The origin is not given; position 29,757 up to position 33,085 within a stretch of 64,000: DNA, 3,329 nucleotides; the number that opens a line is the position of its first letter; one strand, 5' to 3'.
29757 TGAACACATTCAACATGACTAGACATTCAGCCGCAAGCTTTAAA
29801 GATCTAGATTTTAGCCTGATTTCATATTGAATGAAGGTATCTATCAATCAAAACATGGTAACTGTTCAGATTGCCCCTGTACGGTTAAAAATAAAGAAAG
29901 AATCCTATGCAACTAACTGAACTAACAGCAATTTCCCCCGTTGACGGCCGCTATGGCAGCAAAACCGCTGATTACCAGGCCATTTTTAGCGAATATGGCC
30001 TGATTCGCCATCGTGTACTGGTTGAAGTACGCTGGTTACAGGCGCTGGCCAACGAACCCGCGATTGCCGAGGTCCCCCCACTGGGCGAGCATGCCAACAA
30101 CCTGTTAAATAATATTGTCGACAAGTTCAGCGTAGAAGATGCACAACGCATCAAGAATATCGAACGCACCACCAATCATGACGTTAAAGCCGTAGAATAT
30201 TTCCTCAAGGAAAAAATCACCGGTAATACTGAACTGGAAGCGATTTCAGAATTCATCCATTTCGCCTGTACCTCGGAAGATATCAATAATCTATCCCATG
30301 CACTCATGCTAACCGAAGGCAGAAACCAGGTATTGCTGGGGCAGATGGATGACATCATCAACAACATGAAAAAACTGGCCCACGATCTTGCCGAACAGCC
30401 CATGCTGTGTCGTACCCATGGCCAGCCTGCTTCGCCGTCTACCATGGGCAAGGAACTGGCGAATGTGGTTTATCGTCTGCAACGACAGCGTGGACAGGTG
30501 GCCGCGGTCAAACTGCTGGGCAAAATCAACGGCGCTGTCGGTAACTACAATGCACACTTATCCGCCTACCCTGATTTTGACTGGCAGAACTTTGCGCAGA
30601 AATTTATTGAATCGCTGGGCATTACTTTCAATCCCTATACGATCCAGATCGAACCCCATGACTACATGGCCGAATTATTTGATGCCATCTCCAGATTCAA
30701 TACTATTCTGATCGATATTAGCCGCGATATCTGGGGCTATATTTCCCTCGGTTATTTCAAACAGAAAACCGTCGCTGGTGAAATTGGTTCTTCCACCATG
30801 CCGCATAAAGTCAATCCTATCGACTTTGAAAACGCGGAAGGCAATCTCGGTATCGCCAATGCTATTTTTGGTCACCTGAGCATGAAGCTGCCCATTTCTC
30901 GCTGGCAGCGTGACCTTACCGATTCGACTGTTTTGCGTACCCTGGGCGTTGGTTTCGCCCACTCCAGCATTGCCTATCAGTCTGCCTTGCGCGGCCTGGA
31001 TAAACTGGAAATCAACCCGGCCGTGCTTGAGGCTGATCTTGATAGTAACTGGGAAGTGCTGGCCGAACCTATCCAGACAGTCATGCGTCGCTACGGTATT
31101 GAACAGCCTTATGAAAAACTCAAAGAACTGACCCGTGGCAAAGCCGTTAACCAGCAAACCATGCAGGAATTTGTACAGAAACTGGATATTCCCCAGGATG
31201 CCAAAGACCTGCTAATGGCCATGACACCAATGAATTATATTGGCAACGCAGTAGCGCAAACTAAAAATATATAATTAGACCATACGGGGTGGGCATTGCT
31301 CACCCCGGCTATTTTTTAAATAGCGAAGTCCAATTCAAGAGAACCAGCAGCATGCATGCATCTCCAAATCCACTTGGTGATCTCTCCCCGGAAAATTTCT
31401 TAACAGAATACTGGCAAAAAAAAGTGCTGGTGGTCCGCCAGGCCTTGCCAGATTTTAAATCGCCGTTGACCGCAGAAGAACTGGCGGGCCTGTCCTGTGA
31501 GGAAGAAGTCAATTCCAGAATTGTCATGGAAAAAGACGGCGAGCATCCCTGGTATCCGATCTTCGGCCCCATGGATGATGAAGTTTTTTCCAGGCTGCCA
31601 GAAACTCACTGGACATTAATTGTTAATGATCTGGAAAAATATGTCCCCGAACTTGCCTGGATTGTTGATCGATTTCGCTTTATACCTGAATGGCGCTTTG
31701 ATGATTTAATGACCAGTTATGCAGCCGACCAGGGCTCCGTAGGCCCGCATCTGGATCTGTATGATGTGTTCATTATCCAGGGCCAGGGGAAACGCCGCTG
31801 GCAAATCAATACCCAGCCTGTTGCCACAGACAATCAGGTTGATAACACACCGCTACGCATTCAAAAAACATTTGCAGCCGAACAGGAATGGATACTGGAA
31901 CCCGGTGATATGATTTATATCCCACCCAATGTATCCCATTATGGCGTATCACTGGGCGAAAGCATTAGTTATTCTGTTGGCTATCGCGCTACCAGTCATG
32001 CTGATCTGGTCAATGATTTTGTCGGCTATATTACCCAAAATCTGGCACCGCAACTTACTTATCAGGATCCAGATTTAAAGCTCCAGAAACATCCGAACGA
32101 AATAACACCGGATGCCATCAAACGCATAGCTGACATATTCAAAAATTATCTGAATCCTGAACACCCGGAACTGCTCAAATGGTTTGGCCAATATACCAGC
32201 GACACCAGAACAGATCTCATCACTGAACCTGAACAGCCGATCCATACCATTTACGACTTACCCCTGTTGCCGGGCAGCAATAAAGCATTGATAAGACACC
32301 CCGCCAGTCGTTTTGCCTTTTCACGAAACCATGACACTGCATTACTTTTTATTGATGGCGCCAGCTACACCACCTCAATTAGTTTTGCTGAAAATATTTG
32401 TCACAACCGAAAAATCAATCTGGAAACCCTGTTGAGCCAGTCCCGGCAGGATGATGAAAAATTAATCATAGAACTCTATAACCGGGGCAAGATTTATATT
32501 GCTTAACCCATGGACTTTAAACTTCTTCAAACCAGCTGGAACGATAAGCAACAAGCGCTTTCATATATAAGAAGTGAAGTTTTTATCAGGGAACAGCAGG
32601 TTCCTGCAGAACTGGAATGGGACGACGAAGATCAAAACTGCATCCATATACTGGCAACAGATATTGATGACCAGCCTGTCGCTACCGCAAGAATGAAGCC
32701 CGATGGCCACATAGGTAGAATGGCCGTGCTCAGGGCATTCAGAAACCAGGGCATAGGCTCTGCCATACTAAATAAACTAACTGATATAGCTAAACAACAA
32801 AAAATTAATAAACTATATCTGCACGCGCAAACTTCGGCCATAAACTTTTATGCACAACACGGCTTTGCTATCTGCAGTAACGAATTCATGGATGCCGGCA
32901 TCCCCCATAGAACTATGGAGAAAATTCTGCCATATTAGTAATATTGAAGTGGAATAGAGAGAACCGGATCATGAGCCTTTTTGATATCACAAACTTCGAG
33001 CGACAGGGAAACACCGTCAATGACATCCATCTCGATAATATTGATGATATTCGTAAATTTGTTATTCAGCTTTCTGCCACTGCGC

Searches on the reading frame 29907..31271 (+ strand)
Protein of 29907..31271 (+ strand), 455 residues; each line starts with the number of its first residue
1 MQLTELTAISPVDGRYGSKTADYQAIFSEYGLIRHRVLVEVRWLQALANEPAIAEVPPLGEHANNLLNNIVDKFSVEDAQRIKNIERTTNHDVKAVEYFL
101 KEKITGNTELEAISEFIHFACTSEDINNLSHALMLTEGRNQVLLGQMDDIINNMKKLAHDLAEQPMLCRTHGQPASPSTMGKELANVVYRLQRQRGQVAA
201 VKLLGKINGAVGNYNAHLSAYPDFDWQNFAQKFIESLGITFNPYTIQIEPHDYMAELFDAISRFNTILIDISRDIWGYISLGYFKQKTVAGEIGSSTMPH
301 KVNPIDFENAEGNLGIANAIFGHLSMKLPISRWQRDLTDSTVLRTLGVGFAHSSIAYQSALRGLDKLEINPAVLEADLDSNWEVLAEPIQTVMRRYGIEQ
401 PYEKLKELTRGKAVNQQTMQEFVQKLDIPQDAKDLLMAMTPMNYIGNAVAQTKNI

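Call 26: search_protein_families(library=ncbifam, proteins=[window:29907-31271:+], max_evalue=0.00001)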
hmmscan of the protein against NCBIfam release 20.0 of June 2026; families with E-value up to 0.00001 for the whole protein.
window:29907-31271:+ (455 aa): 9 families
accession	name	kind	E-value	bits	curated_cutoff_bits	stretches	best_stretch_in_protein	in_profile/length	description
NF006764.0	PRK09285.1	equivalog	1.9e-231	768.3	446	1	1-454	1-454/456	adenylosuccinate lyase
TIGR00928.1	purB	equivalog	9.5e-130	433.3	326.2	1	12-453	1-433/436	adenylosuccinate lyase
TIGR02426.1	protocat_pcaB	equivalog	2.4e-21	76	355.75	1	23-307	11-278/338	3-carboxy-cis,cis-muconate cycloisomerase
NF006500.1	PRK08937.2-4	subfamily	2.8e-20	72.5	626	1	24-450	20-437/448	adenylosuccinate lyase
NF052536.2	CoM_syn_XcbD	exception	3.2e-19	69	600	1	42-304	31-286/443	3-sulfopropionylcysteine synthase XcbD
NF006554.0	PRK09053.1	equivalog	5.8e-16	58.3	595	1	22-306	17-290/453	3-carboxy-cis,cis-muconate cycloisomerase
NF004631.0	PRK05975.1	equivalog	1.3e-12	47.4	371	1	45-308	38-286/352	3-carboxy-cis,cis-muconate cycloisomerase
NF052556.1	NtrsucLyaStm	equivalog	6e-09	35.3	650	1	78-305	75-308/466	nitrosuccinate lyase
TIGR00979.1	fumC_II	equivalog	2.7e-07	29.7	664.75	1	141-309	155-329/458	class II fumarate hydratase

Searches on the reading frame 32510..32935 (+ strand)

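Call 26: search_protein_families(library=ncbifam, proteins=[window:32510-32935:+], max_evalue=0.00001)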
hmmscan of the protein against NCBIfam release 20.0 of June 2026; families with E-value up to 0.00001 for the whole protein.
window:32510-32935:+ (142 aa): 8 families
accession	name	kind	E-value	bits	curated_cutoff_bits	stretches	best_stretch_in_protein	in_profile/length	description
NF007644.0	PRK10314.1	equivalog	6e-13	48.9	171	1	15-137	18-147/153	GNAT family N-acetyltransferase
TIGR04045.1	MSMEG_0567_GNAT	equivalog_domain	1.4e-08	34.5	68.45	1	3-138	4-145/153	MSMEG_0567/Sll0786 family nitrogen starvation N-acetyltransferase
NF040501.1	resist_ArsN2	equivalog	1.7e-08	34.1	125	1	56-123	36-105/133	arsenic resistance N-acetyltransferase ArsN2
TIGR01575.1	rimI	equivalog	6.9e-08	32.7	86.4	1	53-121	40-114/132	ribosomal protein S18-alanine N-acetyltransferase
NF000360.1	sat4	exception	2.8e-07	30.8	380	1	66-128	97-162/180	streptothricin N-acetyltransferase Sat4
NF008212.0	PRK10975.1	equivalog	5.2e-07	29.7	219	1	41-124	137-225/232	dTDP-4-amino-4,6-dideoxy-D-galactose acyltransferase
NF053587.1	SpmdActasePaiA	equivalog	3.4e-06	27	250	1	67-121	92-149/172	spermidine/spermine N(1)-acetyltransferase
NF005921.0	PRK07922.1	equivalog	3.7e-06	26.7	180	1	68-126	74-130/170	amino-acid N-acetyltransferase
